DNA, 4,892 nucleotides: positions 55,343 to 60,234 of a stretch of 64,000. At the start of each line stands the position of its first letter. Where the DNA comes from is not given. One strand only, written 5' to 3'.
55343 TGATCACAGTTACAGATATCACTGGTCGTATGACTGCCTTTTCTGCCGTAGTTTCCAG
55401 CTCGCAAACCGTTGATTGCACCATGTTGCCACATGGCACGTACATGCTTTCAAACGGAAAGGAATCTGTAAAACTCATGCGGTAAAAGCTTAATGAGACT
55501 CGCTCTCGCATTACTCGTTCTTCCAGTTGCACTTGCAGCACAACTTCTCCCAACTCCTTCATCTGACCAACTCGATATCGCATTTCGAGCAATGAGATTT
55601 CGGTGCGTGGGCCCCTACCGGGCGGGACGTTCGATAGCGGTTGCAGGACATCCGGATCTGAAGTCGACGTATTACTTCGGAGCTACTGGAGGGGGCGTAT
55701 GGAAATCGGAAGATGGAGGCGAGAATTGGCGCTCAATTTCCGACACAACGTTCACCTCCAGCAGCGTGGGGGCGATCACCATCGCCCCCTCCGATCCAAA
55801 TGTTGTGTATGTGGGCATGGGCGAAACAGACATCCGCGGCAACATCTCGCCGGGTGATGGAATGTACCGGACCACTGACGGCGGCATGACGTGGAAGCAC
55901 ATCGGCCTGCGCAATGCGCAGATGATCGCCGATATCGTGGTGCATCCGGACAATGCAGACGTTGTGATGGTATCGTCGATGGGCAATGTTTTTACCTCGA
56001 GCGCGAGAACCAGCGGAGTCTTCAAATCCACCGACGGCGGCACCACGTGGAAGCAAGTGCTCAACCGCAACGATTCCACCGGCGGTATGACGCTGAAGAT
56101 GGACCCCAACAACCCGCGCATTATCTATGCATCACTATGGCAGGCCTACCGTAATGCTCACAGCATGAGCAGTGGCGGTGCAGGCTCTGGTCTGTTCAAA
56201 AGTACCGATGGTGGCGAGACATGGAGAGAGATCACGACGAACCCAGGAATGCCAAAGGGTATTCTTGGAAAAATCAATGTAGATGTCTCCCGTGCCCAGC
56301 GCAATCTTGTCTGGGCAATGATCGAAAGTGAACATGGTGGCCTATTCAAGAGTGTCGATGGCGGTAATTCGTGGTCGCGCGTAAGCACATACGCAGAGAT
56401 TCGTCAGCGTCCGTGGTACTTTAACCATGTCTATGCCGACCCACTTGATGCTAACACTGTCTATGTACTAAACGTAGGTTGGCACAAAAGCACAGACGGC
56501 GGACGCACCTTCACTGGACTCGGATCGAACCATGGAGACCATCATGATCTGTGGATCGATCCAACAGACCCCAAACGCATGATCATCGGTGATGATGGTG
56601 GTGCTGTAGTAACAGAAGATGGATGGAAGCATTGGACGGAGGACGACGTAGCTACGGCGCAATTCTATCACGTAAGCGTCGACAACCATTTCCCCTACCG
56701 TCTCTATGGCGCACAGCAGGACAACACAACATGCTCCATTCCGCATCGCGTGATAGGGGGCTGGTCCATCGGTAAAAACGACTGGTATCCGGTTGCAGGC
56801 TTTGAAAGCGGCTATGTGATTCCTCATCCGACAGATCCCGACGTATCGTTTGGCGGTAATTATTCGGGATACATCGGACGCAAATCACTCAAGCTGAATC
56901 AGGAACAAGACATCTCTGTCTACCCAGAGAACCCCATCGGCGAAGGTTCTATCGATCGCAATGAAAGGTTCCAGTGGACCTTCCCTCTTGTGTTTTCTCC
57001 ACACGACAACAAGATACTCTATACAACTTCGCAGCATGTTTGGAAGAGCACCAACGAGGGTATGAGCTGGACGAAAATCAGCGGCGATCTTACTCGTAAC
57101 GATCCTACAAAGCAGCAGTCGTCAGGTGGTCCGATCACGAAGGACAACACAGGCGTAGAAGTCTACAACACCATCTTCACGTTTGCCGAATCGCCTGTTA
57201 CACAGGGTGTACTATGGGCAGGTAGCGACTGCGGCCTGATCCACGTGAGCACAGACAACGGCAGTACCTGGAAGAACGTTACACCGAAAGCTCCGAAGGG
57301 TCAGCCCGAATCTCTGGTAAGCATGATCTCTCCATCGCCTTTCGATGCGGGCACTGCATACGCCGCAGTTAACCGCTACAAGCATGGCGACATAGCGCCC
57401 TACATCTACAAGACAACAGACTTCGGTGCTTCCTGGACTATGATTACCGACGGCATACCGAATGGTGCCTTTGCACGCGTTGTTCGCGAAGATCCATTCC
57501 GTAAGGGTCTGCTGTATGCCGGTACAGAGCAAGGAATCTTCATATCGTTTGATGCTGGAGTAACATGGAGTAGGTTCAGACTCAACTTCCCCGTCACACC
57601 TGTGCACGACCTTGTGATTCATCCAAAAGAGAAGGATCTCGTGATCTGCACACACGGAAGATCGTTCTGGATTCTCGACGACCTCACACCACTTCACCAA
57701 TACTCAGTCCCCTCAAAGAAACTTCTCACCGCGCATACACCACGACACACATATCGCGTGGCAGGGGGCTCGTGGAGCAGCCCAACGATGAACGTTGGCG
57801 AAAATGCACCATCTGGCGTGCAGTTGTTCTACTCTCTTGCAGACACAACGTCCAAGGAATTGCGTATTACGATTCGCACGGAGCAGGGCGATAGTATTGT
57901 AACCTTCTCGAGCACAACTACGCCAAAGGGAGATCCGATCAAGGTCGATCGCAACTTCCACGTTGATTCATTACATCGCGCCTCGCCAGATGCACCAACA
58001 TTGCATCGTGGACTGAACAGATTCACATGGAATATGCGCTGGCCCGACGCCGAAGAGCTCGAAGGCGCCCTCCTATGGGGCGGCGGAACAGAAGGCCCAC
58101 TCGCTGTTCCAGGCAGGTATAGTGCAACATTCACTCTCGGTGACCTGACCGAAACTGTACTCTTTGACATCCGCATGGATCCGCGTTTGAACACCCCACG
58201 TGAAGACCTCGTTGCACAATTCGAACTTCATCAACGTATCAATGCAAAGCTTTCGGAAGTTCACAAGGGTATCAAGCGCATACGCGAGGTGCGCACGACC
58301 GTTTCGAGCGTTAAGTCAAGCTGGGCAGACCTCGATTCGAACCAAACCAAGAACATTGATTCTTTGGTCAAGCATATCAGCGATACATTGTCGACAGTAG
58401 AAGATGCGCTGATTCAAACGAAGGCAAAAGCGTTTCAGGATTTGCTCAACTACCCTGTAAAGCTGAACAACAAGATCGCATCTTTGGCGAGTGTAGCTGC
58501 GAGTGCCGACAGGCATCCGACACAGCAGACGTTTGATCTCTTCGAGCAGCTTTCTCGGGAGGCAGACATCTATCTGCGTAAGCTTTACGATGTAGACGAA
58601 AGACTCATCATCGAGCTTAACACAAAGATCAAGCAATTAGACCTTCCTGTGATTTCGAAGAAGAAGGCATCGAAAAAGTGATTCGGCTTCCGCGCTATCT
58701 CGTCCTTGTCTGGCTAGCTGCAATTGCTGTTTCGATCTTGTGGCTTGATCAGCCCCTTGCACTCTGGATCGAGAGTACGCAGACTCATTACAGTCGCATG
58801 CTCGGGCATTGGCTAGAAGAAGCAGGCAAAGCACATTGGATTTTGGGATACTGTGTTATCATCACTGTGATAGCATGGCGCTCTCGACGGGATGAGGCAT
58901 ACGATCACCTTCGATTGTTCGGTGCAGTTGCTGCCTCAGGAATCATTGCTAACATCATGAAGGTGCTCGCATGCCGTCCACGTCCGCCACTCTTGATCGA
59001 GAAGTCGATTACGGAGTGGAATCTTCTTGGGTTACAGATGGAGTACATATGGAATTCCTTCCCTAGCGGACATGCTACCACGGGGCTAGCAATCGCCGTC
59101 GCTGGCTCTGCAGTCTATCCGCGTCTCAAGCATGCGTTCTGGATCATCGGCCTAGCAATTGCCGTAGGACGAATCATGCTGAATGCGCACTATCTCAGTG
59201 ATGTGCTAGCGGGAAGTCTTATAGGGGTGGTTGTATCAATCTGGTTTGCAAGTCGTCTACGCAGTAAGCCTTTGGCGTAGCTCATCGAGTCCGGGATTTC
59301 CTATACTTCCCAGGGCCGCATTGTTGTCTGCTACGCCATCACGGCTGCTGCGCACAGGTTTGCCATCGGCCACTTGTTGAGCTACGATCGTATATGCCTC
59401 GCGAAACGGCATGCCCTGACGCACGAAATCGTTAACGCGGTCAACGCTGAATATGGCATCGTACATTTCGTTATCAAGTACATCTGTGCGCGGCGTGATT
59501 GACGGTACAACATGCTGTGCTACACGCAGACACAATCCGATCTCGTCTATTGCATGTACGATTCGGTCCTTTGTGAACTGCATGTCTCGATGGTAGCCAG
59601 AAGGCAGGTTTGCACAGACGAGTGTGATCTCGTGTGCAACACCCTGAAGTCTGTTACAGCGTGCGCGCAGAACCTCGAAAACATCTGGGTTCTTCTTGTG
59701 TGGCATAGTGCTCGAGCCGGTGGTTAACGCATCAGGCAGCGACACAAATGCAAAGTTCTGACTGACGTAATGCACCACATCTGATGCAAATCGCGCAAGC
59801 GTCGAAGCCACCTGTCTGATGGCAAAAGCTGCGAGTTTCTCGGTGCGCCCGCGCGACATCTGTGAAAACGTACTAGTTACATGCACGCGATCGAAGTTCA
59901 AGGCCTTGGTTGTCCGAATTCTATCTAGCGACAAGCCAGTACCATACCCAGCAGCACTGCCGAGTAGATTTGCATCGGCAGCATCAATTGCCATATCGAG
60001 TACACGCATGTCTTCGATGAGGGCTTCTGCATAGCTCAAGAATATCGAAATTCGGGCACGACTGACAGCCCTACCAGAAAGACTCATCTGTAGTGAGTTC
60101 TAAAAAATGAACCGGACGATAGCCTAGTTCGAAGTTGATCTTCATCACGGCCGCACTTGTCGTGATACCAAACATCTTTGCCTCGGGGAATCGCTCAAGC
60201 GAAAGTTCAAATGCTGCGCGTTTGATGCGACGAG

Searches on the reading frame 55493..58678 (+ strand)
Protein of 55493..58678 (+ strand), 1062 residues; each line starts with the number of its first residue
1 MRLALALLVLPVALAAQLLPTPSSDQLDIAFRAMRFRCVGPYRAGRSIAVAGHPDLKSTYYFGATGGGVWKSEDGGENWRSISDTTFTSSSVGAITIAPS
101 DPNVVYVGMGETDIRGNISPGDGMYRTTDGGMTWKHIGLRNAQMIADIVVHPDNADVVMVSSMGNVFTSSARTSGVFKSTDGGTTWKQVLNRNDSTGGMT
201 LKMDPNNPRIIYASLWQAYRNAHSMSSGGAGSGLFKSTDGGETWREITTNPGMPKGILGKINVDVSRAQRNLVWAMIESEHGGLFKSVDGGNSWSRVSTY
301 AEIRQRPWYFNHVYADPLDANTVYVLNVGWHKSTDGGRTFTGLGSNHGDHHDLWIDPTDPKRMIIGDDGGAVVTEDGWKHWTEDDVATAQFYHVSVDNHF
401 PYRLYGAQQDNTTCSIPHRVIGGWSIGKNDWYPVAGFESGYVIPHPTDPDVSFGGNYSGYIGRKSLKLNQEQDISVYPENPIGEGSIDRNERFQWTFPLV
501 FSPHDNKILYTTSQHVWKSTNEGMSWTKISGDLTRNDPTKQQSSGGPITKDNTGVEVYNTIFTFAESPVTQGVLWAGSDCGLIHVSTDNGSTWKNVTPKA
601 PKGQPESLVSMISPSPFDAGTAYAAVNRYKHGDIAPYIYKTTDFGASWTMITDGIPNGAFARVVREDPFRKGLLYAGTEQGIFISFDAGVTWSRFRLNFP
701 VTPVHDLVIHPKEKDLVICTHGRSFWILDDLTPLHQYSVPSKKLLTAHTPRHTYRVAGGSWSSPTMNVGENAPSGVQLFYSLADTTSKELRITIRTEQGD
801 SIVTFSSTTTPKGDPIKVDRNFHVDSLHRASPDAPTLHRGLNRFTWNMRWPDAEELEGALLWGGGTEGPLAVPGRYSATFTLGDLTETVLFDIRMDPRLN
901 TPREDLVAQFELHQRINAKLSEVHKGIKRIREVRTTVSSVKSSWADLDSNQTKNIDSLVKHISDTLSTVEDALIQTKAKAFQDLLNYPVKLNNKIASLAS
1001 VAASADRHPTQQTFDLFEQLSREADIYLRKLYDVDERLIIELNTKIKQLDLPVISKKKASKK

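Call 77: search_protein_families(library=pfam, max_evalue=0.0001, proteins=[window:55493-58678:+])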
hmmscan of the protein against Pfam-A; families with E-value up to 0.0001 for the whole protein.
window:55493-58678:+ (1062 aa): 3 families
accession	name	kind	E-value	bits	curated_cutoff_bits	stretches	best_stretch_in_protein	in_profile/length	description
PF15902.12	Sortilin-Vps10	-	3.8e-34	118.7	33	3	69-192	3-115/446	Sortilin, neurotensin receptor 3,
PF02012.26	BNR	-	8.5e-10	37.6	27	0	125-135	1-11/12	BNR/Asp-box repeat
PF13088.12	BNR_2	-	5.3e-06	26.4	31.4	0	517-650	85-200/277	BNR repeat-like domain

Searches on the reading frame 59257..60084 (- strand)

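Call 77: search_protein_families(library=pfam, max_evalue=0.0001, proteins=[window:59257-60084:-])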
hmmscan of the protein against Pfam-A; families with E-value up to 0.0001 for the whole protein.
window:59257-60084:- (275 aa): 1 family
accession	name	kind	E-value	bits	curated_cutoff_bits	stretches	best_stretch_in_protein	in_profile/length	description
PF00206.25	Lyase_1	-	2e-21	77.2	27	1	15-148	172-312/312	Lyase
